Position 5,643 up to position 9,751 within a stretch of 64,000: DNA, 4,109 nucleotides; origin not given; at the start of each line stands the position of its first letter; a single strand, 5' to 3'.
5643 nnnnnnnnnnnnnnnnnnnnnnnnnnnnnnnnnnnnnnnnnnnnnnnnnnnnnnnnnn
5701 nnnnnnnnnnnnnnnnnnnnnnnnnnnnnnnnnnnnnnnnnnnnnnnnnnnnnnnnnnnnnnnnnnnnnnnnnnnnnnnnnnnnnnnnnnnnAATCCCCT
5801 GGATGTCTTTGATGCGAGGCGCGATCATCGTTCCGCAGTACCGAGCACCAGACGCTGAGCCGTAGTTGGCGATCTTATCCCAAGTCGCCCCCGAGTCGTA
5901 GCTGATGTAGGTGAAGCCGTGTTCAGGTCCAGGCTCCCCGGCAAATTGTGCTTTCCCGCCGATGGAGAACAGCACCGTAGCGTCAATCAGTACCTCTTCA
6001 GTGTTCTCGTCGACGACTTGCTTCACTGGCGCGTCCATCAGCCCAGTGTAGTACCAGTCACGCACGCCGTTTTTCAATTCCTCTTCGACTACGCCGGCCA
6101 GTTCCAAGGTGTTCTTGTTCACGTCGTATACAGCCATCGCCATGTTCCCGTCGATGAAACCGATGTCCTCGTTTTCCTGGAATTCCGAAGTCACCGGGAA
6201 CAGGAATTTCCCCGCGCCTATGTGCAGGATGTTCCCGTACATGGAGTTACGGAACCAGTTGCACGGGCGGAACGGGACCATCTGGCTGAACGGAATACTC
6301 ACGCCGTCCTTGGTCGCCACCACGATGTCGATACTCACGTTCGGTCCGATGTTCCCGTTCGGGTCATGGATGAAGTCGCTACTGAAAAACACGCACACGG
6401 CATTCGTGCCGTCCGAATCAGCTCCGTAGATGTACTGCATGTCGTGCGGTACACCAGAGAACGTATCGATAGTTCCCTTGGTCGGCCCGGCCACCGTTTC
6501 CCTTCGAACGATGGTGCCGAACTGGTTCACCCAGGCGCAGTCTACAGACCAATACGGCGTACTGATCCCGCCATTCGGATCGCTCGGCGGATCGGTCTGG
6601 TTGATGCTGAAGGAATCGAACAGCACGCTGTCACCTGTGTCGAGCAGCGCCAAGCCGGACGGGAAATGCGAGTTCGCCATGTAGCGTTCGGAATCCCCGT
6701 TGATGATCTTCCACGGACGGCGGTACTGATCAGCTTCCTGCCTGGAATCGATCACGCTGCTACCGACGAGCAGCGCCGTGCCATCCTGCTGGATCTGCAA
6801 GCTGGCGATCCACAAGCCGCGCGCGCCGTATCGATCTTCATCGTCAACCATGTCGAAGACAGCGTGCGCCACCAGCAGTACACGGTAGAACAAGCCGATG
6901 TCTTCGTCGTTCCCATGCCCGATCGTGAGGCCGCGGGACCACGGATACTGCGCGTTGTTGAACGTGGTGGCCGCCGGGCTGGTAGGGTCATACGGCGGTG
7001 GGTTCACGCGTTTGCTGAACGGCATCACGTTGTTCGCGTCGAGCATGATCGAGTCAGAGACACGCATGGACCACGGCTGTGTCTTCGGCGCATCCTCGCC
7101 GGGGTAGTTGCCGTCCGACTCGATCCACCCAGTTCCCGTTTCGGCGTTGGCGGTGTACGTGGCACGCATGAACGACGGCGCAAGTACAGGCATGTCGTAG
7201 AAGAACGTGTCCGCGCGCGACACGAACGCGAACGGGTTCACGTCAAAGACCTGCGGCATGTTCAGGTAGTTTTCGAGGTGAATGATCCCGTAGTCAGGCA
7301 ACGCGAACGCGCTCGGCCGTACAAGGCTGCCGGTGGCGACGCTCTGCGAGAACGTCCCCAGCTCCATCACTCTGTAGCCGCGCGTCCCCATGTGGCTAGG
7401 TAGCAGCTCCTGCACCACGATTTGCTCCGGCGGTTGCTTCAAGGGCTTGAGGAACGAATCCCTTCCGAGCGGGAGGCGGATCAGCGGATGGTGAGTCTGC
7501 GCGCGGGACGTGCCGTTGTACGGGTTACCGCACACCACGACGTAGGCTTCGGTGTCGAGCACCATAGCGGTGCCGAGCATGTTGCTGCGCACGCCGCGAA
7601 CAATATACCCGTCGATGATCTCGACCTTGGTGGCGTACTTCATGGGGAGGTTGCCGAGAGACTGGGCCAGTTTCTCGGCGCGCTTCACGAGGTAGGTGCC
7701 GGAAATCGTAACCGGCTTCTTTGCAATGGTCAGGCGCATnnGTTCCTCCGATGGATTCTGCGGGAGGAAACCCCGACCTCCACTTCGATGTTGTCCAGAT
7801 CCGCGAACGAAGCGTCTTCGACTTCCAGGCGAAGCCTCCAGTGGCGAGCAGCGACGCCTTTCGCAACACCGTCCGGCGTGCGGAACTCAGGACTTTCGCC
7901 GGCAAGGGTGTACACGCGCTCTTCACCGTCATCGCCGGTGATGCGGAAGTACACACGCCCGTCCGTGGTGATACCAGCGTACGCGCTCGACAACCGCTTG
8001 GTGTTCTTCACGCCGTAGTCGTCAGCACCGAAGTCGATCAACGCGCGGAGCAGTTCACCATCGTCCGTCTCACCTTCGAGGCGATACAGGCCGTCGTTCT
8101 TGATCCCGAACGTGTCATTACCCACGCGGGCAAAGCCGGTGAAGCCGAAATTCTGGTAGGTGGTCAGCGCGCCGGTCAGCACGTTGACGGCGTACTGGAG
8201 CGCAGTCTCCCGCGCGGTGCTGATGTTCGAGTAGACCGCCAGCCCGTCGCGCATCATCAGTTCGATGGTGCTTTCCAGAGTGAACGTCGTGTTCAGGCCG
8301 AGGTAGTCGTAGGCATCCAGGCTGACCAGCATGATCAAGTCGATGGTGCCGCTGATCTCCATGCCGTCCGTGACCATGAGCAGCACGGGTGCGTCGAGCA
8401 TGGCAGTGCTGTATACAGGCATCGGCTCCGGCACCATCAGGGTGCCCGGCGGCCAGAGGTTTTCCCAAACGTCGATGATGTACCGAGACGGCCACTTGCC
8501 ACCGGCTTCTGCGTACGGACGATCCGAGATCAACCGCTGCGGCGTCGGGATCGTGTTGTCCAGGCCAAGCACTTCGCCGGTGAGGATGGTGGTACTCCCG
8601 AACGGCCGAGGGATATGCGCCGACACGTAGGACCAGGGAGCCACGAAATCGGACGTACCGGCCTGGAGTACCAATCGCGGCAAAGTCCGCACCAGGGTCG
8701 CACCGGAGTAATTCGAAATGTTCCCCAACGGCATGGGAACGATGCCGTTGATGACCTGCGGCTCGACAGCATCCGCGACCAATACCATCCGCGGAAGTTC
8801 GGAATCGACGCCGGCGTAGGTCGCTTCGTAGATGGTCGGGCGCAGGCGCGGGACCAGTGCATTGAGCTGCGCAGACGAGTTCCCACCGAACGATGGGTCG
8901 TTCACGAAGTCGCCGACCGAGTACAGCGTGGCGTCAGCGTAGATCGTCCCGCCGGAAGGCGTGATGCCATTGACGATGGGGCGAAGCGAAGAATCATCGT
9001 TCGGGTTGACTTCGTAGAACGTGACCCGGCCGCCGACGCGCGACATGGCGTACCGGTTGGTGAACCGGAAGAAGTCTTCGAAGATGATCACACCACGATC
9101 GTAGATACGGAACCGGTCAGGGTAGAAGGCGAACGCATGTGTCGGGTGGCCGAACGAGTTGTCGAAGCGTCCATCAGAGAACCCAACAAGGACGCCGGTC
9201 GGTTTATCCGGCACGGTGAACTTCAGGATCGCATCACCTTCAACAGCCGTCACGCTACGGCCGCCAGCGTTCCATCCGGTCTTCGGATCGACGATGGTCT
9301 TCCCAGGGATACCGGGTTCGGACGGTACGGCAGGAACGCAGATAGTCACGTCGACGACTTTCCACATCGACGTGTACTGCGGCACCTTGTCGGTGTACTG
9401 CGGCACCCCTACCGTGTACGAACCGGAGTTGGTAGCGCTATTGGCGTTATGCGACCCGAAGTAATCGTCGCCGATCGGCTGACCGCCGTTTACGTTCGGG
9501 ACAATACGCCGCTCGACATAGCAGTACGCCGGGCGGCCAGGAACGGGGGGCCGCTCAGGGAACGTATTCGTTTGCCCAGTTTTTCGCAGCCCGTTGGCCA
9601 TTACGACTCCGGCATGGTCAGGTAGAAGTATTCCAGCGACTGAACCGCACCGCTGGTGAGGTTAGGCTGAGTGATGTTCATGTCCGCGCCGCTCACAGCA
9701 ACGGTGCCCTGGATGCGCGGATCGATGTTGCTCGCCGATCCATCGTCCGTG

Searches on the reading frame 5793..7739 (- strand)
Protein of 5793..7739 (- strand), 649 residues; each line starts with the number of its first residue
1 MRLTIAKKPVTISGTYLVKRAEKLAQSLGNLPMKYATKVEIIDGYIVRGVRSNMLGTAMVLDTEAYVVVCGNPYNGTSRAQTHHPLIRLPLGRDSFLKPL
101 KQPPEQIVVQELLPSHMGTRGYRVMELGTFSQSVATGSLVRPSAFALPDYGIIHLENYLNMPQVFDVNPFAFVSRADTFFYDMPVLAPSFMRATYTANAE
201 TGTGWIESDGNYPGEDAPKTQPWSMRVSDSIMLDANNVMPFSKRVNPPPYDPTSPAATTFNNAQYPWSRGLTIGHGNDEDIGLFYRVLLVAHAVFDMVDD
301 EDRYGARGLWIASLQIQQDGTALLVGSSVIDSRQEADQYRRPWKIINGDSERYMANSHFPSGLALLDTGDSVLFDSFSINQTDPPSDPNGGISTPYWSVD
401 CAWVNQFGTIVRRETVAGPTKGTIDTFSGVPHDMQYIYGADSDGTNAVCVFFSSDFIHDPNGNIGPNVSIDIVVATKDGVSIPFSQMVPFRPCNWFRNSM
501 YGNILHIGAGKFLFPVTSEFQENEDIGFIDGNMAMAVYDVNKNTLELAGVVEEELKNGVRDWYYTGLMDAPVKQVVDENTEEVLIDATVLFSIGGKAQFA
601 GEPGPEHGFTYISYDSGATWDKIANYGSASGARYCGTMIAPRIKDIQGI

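Call 17: search_protein_families(library=pfam, proteins=[window:5793-7739:-], max_evalue=0.01)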
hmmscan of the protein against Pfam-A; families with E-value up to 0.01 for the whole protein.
window:5793-7739:- (649 aa): 0 families

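Call 18: search_protein_families(library=phrogs, proteins=[window:5793-7739:-], max_evalue=0.001)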
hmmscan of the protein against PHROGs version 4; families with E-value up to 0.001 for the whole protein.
window:5793-7739:- (649 aa): 1 family
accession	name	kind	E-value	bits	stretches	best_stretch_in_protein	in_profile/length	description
phrog_37070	-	unknown function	0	1590.6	1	1-649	1-649/649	-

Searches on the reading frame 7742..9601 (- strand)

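Call 17: search_protein_families(library=pfam, proteins=[window:7742-9601:-], max_evalue=0.01)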
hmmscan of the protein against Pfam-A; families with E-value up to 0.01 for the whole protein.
window:7742-9601:- (620 aa): 0 families

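Call 18: search_protein_families(library=phrogs, proteins=[window:7742-9601:-], max_evalue=0.001)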
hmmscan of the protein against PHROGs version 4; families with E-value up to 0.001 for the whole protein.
window:7742-9601:- (620 aa): 3 families
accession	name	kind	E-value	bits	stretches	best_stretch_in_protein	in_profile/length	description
phrog_26502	-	head and packaging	0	1259.1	1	1-620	1-620/620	virion structural protein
phrog_12240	-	unknown function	0.00022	21.8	1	454-616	221-387/387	-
phrog_29571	-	unknown function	0.001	19.9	0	377-516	29-167/193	-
